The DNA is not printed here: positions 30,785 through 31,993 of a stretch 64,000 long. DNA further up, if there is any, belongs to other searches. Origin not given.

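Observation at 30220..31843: Pair of tiny RHH proteins plus an uncharacterised 302-aa zinc-ribbon protein as the possible regulatory or mobilisation core of the island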

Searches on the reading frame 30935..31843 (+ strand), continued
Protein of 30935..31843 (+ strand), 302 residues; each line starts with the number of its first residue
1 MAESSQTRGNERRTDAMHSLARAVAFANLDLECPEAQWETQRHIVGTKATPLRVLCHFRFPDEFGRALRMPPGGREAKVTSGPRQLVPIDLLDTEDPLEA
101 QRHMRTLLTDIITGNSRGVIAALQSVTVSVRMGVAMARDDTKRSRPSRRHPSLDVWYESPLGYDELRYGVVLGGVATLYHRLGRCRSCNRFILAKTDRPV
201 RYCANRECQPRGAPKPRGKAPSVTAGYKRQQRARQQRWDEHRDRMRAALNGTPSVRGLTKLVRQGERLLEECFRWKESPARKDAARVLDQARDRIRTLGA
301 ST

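Call 50: search_protein_families(library=pfam, proteins=[L005:623-805:-, L008:7733-7945:-, L004:1786-2052:-, L003:457-687:-, L001:7123-7341:-, L001:5096-5293:+, L002:2903-3070:+, L005:163-321:+, L004:1454-1789:-], max_evalue=1)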
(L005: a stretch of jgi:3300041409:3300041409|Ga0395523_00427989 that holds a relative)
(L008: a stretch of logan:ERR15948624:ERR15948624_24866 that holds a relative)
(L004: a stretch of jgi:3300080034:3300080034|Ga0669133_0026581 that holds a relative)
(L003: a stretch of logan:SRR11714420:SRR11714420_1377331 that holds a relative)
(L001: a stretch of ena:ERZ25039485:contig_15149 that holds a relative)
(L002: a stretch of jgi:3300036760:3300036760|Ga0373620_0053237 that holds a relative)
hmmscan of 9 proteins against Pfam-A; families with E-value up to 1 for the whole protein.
L005:623-805:- (60 aa): 4 families
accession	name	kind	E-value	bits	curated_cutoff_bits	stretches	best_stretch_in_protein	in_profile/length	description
PF08681.18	TacA1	-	0.0041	17.5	21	1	12-46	2-37/80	Antitoxin TacA 1-like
PF23807.1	RHH_10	-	0.0073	17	27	1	5-55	19-69/84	Ribbon-helix-helix protein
PF24115.1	DUF7389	-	0.014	16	27.8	1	10-55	12-64/67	Domain of unknown function (DUF7389)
PF20605.4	Antitox_RHH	-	0.11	13.1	27.2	1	21-44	16-39/50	Antitoxin-like ribbon-helix-helix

L008:7733-7945:- (70 aa): 3 families
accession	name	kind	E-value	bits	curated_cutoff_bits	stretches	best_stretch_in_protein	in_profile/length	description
PF20605.4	Antitox_RHH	-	0.02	15.5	27.2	1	31-53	16-38/50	Antitoxin-like ribbon-helix-helix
PF17390.7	Bac_rhamnosid_C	-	0.053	13.8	22.1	1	17-44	44-71/78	Bacterial alpha-L-rhamnosidase C-terminal domain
PF00789.26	UBX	-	0.083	13.5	21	1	18-55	5-42/82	UBX domain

L004:1786-2052:- (88 aa): 0 families

L003:457-687:- (76 aa): 5 families
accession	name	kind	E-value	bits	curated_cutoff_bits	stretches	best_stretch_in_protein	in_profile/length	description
PF13560.12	HTH_31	-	1.3e-09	38.6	27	1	15-68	5-59/64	Helix-turn-helix domain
PF01381.28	HTH_3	-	7.1e-07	29.6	23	1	18-69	3-54/55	Helix-turn-helix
PF12844.13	HTH_19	-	9.7e-07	29.1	30.2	1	19-72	7-60/64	Helix-turn-helix domain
PF13443.12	HTH_26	-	0.00038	21.1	22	1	21-70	7-58/63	Cro/C1-type HTH DNA-binding domain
PF13413.12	HTH_25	-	0.028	14.7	24.6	1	15-51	1-37/62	Helix-turn-helix domain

L001:7123-7341:- (72 aa): 0 families

L001:5096-5293:+ (65 aa): 0 families

L002:2903-3070:+ (55 aa): 22 families
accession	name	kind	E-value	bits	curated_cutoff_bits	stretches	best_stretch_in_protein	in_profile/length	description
PF09723.15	Zn_ribbon_8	-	7.6e-05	23.1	34.4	1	14-40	6-34/41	Zinc ribbon domain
PF00053.31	EGF_laminin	-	0.0024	18.4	21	1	11-35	26-49/49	Laminin EGF domain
PF01155.25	HypA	-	0.0024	18.3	28.9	1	14-44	71-98/112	Hydrogenase/urease nickel incorporation, metallochaperone, hypA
PF00130.28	C1_1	-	0.0042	17.3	26.5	1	21-44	1-23/53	Phorbol esters/diacylglycerol binding domain (C1 domain)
PF14319.11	Zn_Tnp_IS91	-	0.0061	17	26.3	1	11-40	36-64/90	Transposase zinc-binding domain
PF14311.12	DUF4379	-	0.0067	17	24.5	1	15-40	29-55/56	Probable Treble clef zinc finger domain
PF17207.9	MCM_OB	-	0.013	15.7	24.8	1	8-40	29-61/126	MCM OB domain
PF24455.1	DUF7571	-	0.018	15.8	27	1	15-42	44-72/89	Family of unknown function (DUF7571)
PF22191.2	IBR_1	-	0.025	14.9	27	0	35-42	6-13/47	IBR domain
PF08274.17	Zn_Ribbon_YjdM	-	0.03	14.8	30.8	0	16-23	22-29/30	PhnA Zinc-Ribbon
PF13717.11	Zn_ribbon_4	-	0.034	14.5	30.3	0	35-42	5-12/36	zinc-ribbon domain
PF23145.1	Zf_2nd_IFT121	-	0.052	13.7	25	1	14-41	17-43/45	IFT121, second zinc finger domain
PF01096.23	Zn_ribbon_TFIIS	-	0.061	13.6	21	0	14-23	29-38/39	Transcription factor S-II (TFIIS)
PF24973.1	EGF_LMN_ATRN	-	0.081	13.5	27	0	30-48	22-40/44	Laminin/attractin EGF domain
PF18439.7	zf_UBZ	-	0.081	13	25.6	0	13-22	2-11/32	Ubiquitin-Binding Zinc Finger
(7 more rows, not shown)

L005:163-321:+ (52 aa): 21 families
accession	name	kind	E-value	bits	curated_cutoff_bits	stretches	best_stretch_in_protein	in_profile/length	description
PF09723.15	Zn_ribbon_8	-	6.2e-05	23.4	34.4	1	11-37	6-34/41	Zinc ribbon domain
PF00053.31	EGF_laminin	-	0.0006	20.3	21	1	7-32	25-49/49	Laminin EGF domain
PF01155.25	HypA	-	0.0011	19.4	28.9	1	9-41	69-98/112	Hydrogenase/urease nickel incorporation, metallochaperone, hypA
PF14319.11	Zn_Tnp_IS91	-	0.0027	18.1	26.3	1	5-37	33-64/90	Transposase zinc-binding domain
PF00130.28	C1_1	-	0.0035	17.6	26.5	1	18-41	1-23/53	Phorbol esters/diacylglycerol binding domain (C1 domain)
PF24455.1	DUF7571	-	0.0047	17.7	27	1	7-39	39-72/89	Family of unknown function (DUF7571)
PF14311.12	DUF4379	-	0.0049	17.5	24.5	1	12-37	29-55/56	Probable Treble clef zinc finger domain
PF17207.9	MCM_OB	-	0.0067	16.6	24.8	1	4-37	28-61/126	MCM OB domain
PF22191.2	IBR_1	-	0.011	16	27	0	7-20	18-31/47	IBR domain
PF13717.11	Zn_ribbon_4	-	0.019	15.4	30.3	0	11-20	26-35/36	zinc-ribbon domain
PF24973.1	EGF_LMN_ATRN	-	0.022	15.3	27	0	26-45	21-40/44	Laminin/attractin EGF domain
PF08274.17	Zn_Ribbon_YjdM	-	0.025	15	30.8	0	13-20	22-29/30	PhnA Zinc-Ribbon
PF01096.23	Zn_ribbon_TFIIS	-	0.044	14.1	21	1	11-20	29-38/39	Transcription factor S-II (TFIIS)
PF23145.1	Zf_2nd_IFT121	-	0.063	13.4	25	1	11-38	17-43/45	IFT121, second zinc finger domain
PF19134.6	DUF5817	-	0.064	13.7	31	1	13-37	6-29/57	Domain of unknown function (DUF5817)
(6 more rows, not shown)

L004:1454-1789:- (111 aa): 1 family
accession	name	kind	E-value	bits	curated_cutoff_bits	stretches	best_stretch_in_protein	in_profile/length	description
PF12728.13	HTH_17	-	9.5e-05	23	27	1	60-109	1-51/51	Helix-turn-helix domain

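Call 63: fold_search(model_id=the predicted structure, library=pdb)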
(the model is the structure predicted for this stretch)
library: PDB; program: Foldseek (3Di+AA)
matches with E <= 10: 131; with E <= 0.001: 0
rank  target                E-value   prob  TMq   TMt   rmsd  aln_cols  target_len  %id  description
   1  3h0n                  2.7e-02  0.99  0.30  0.46  12.1       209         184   11  Crystal structure of a duf1470 family protein (jann_2411) from jannaschia sp. ccs1 at 1.45 A resolution (released 2009-04-21)
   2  2wj8_A                1.6e+00  0.08  0.14  0.12  15.8       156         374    9  Respiratory Syncitial Virus RiboNucleoProtein (released 2009-12-08)
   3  2wj8_R                1.6e+00  0.08  0.14  0.12  15.8       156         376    9  Respiratory Syncitial Virus RiboNucleoProtein (released 2009-12-08)
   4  2wj8_C                1.6e+00  0.08  0.14  0.12  15.8       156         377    9  Respiratory Syncitial Virus RiboNucleoProtein (released 2009-12-08)
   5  2wj8_N                1.6e+00  0.08  0.14  0.12  15.8       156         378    9  Respiratory Syncitial Virus RiboNucleoProtein (released 2009-12-08)
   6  7kzp_Q                2.2e+00  0.14  0.09  0.04   9.4        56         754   18  Structure of the human Fanconi anaemia Core complex (released 2021-03-10)
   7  7q6y_A                2.2e+00  0.04  0.09  0.07  17.5       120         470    8  The X-ray crystal structure of CbTan2, a tannase enzyme from Clostridium butyricum (released 2022-03-02)
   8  7v6c_B                2.2e+00  0.02  0.09  0.10  20.4       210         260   11  Structure of the Dicer-2-R2D2 heterodimer bound to small RNA duplex (released 2022-03-23)
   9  3rhu_A                2.5e+00  0.05  0.09  0.15  14.7       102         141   12  Epitope backbone grafting by computational design for improved presentation of linear epitopes on scaffold proteins (released 2011-11-09)
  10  4z7v_D                2.5e+00  0.03  0.08  0.13  17.6       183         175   14  L3-12 complex (released 2015-06-03)
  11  4z7u_D                2.5e+00  0.03  0.08  0.13  17.2       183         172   10  S13 complex (released 2015-06-03)
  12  8fpg_F                2.5e+00  0.02  0.10  0.15  15.9       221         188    8  GluA2 flip Q isoform of AMPA receptor in complex with gain-of-function TARP gamma-2, with 10mM CaCl2, 150mM NaCl, 1mM  (released 2024-02-28)
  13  4uc6_A                2.6e+00  0.06  0.13  0.16  15.8       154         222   10  N-terminal globular domain of the RSV Nucleoprotein (released 2015-08-19)
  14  4z7u_B                2.7e+00  0.03  0.08  0.13  17.1       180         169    9  S13 complex (released 2015-06-03)
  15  4rnd_C                2.9e+00  0.05  0.10  0.15  16.8       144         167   10  Crystal Structure of the subunit DF-assembly of the eukaryotic V-ATPase. (released 2014-12-10)
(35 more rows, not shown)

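Call 64: search_protein_families(library=pfam, alignment_id=A2, max_evalue=10)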
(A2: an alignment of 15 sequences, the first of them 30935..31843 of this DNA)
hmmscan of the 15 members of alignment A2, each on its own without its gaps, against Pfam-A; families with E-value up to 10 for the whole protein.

A. member 1, window:30935-31843:+ (302 aa): 1 family
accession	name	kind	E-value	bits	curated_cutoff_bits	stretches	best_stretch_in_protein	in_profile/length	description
PF19553.4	DUF6076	-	0.12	12.5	23.5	1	180-206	49-75/168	Family of unknown function (DUF6076)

B. families by the number of members that match (of 15 scanned): 6 families
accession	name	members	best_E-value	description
PF19553.4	DUF6076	5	0.0019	Family of unknown function (DUF6076)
PF23546.1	Zn_ribbon_TOP3B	2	0.15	DNA topoisomerase 3-beta zinc ribbon domain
PF21334.2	ATPD_C_fung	1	0.059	Fungal epsilon subunit of F1F0-ATP synthase C-terminal domain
PF05149.17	Flagellar_rod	1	0.076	Paraflagellar rod protein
PF05013.17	FGase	1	0.23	N-formylglutamate amidohydrolase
PF05957.18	DUF883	1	3.5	DUF883 N-terminal domain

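Call 71: search_protein_families(library=ncbifam, proteins=[window:30935-31843:+], max_evalue=0.1)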
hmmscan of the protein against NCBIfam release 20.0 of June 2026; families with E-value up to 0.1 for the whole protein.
window:30935-31843:+ (302 aa): 0 families

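Call 72: search_protein_families(library=phrogs, proteins=[window:30935-31843:+], max_evalue=0.1)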
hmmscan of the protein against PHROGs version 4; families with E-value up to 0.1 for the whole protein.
window:30935-31843:+ (302 aa): 0 families

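Call 73: search_protein_families(library=padloc, proteins=[window:30935-31843:+], max_evalue=0.1)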
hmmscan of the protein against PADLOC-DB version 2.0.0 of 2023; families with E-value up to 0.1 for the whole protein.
window:30935-31843:+ (302 aa): 0 families

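Call 82: fold_search(model_id=the predicted structure, library=viral)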
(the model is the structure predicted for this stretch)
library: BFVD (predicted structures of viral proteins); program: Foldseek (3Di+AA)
matches with E <= 10: 234; with E <= 0.001: 0
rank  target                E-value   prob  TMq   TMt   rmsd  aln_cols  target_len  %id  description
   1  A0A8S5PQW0            3.8e-02  0.63  0.22  0.20  18.8       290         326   10  RRN7 Zinc-finger of RNA-polymerase I-specific TFIIB, Rrn7 [Siphoviridae sp. ctDiR9]
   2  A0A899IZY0            5.7e-01  0.12  0.10  0.19  21.5       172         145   10  (no name in the UniProt tables at hand)
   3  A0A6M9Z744            5.7e-01  0.03  0.08  0.04  23.8       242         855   10  RNA-dependent RNA polymerase [Riboviria sp.]
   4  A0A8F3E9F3            7.0e-01  0.07  0.12  0.14  21.0       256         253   11  Tail assembly chaperone [Microbacterium phage Footloose]
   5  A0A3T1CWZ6            8.6e-01  0.13  0.12  0.15  19.0       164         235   12  BTB/POZ domain-containing protein [Acanthamoeba castellanii medusavirus J1]
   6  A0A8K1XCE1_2          8.6e-01  0.04  0.10  0.03  20.8       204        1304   11  (no name in the UniProt tables at hand)
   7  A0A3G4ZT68            9.5e-01  0.12  0.11  0.14  14.9       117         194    7  Uncharacterized protein [Terrestrivirus sp.]
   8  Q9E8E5                1.1e+00  0.10  0.11  0.13  12.7       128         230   12  Nucleoprotein (Fragment) [Bovine orthopneumovirus]
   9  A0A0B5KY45            1.1e+00  0.04  0.12  0.04  31.6       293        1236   10  Glycoprotein [Phasivirus wutaiense]
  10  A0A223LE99            1.2e+00  0.04  0.14  0.12  18.6       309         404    8  Terminase large subunit [Bacillus phage PBS1]
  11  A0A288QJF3            1.5e+00  0.10  0.14  0.23  13.9       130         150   10  Polyprotein (Fragment) [Ceratobasidium endornavirus-like]
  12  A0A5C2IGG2            1.6e+00  0.05  0.09  0.17  16.7        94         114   10  (no name in the UniProt tables at hand)
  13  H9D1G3                1.6e+00  0.04  0.13  0.06  31.8       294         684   12  Uncharacterized protein [Salinivibrio phage CW02]
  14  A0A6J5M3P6            1.7e+00  0.10  0.15  0.24  21.9       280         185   11  Uncharacterized protein [uncultured Caudovirales phage]
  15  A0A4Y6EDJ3            1.8e+00  0.01  0.09  0.08  27.2       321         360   14  (no name in the UniProt tables at hand)
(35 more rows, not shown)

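Call 100: find_encoding_contigs(protein=P0010, flank=5000, max_places=3)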
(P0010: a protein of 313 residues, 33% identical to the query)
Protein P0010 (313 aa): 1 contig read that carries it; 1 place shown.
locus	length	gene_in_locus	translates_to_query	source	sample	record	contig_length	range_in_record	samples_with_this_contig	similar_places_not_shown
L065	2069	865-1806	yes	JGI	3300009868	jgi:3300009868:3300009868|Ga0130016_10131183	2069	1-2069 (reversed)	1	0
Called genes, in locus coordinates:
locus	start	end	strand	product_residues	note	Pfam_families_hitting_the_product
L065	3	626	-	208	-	?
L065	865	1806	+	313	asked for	-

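Call 101: find_encoding_contigs(protein=P0011, flank=5000, max_places=3)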
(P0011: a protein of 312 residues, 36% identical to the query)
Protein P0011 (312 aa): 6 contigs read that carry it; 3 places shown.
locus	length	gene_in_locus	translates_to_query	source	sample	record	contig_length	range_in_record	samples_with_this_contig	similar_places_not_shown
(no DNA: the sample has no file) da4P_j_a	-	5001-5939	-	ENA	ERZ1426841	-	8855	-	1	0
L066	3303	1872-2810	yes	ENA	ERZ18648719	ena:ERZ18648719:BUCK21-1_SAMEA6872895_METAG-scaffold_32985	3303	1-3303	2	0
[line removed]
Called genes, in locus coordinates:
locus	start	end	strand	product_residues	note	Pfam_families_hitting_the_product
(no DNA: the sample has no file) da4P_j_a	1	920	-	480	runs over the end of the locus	?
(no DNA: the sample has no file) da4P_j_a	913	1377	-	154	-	PF11149:DUF2924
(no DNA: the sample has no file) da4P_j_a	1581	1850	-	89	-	PF17289:Terminase_6C (weak)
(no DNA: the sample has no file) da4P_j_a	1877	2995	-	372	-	-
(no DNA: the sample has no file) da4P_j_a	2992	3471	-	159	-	PF18932:DUF5681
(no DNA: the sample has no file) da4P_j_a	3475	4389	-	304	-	PF01555:N6_N4_Mtase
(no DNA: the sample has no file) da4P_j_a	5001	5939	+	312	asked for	-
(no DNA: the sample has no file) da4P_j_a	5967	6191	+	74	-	-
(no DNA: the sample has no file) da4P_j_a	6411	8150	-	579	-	PF01609:DDE_Tnp_1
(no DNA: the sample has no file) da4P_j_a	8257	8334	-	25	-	?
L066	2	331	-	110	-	?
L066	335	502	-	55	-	-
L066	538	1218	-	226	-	-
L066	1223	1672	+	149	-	-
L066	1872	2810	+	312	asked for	-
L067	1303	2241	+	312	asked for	-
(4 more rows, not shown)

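Call 102: find_encoding_contigs(protein=P0014, flank=5000, max_places=3)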
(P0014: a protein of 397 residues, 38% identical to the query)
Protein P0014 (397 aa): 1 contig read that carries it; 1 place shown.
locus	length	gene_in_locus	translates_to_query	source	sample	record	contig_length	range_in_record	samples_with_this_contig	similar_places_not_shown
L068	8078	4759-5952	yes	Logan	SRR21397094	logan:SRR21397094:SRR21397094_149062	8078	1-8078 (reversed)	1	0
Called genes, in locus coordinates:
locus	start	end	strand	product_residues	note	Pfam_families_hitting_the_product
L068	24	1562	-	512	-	PF00239:Resolvase, PF07508:Recombinase, PF13408:Zn_ribbon_recom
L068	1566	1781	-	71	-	PF13560:HTH_31, PF01381:HTH_3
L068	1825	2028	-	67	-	-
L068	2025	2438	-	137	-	-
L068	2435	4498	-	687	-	PF23639:DUF7146, PF13362:Toprim_3, PF08706:D5_N, PF19263:DUF5906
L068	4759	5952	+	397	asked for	-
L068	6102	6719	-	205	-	-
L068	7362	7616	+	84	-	-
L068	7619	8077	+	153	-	?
